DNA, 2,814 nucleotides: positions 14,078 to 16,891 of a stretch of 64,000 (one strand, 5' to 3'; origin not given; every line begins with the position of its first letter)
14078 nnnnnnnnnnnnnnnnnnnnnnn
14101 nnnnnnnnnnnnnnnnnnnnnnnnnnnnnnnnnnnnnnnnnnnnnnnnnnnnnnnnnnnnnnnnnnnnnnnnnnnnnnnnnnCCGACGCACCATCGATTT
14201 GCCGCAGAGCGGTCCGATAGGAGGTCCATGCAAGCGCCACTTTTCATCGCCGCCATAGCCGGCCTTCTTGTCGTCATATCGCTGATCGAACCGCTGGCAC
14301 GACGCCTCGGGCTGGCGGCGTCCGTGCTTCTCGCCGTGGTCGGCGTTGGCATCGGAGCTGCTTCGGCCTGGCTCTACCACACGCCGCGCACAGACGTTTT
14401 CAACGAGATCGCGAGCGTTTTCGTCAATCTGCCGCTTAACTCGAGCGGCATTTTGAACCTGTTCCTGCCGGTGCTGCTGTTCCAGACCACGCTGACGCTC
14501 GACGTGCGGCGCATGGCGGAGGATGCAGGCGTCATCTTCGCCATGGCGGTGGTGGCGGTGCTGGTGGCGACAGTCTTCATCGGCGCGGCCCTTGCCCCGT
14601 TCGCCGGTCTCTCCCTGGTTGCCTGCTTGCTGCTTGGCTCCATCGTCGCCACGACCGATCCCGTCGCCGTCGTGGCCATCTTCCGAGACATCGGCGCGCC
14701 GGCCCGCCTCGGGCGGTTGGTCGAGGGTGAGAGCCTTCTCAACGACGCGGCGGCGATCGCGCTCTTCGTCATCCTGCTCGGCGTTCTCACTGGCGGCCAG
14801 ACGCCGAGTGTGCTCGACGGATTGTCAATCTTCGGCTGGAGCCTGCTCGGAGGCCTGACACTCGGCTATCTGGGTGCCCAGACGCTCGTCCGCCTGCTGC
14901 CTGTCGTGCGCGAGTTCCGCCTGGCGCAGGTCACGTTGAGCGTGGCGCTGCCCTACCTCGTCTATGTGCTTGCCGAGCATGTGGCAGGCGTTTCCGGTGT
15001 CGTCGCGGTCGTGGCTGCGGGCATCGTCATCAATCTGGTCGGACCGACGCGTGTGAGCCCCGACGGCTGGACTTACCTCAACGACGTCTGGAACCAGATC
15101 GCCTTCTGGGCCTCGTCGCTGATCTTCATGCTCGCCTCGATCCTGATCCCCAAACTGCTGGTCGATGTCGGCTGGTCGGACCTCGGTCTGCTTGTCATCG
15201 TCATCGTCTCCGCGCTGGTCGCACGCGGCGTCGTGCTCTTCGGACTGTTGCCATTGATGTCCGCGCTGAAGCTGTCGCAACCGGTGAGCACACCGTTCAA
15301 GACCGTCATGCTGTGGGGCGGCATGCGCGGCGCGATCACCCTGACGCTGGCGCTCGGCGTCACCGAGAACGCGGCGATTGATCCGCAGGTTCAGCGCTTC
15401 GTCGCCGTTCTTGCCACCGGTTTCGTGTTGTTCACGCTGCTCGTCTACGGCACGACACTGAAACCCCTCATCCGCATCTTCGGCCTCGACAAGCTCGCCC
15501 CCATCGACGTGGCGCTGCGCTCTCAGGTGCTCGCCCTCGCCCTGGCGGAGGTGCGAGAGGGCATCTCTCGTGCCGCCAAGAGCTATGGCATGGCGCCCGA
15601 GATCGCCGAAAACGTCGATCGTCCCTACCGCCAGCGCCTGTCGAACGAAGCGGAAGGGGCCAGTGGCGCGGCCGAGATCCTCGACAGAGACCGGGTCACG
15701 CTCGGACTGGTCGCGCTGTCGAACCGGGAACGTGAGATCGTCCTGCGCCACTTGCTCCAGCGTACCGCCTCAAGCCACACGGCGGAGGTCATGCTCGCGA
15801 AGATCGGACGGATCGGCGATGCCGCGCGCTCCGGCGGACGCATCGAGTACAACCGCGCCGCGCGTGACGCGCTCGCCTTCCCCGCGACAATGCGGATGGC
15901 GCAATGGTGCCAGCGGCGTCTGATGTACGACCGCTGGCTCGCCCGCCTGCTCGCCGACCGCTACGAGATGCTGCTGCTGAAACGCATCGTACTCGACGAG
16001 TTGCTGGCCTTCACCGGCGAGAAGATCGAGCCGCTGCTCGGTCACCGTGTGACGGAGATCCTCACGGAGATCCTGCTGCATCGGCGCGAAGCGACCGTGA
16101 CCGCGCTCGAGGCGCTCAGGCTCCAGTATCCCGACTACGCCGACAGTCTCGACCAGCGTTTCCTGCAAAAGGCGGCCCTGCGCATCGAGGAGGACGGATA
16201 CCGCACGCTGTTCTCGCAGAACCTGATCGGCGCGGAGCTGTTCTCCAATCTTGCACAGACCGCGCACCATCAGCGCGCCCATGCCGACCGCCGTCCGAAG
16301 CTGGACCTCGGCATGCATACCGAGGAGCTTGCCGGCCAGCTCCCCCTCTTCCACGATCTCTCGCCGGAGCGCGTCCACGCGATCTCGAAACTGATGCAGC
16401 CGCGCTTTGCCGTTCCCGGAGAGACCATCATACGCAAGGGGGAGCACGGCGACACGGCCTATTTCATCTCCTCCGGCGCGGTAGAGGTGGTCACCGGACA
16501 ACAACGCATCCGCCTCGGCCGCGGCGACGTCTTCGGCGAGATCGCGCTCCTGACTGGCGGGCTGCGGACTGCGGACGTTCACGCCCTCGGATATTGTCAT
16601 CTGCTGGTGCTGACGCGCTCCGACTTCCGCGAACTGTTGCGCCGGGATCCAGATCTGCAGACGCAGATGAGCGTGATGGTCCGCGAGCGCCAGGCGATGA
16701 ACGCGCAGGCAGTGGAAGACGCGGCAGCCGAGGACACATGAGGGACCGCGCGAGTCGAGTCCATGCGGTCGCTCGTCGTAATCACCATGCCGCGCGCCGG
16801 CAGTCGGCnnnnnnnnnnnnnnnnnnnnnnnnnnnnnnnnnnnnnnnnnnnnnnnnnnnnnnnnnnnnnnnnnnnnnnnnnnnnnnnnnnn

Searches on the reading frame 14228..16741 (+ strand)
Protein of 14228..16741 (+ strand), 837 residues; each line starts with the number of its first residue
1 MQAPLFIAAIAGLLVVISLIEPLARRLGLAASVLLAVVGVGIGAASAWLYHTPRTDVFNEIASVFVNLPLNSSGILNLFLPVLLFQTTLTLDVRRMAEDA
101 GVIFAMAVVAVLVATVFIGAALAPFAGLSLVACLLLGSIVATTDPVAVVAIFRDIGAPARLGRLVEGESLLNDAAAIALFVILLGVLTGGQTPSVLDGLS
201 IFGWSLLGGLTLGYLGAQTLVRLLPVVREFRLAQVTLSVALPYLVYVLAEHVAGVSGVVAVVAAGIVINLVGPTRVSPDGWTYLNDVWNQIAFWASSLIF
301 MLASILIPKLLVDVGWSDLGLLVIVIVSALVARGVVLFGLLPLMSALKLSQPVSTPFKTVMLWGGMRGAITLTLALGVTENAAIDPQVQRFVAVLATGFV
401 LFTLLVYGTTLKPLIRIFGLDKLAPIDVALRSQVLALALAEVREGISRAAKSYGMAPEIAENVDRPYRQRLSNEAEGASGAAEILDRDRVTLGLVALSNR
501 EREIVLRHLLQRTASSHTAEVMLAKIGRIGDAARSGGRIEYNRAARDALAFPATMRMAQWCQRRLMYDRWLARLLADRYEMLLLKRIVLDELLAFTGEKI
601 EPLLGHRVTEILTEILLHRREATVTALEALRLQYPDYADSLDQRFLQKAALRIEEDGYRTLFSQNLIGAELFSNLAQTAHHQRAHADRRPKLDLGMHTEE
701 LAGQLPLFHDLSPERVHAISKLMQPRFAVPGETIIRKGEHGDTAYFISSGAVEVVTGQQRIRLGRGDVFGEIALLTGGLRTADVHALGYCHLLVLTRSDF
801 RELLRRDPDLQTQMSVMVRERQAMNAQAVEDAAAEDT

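Call 3: search_protein_families(library=pfam, proteins=[window:14228-16741:+])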
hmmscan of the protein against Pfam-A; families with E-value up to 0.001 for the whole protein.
window:14228-16741:+ (837 aa): 2 families
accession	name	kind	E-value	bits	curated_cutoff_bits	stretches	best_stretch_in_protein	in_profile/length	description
PF00999.27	Na_H_Exchanger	-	5e-49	167.6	26.2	1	15-415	4-373/375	Sodium/hydrogen exchanger, transmembrane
PF00027.35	cNMP_binding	-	3.3e-20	72.3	27.5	1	729-807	5-89/89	Cyclic nucleotide-binding domain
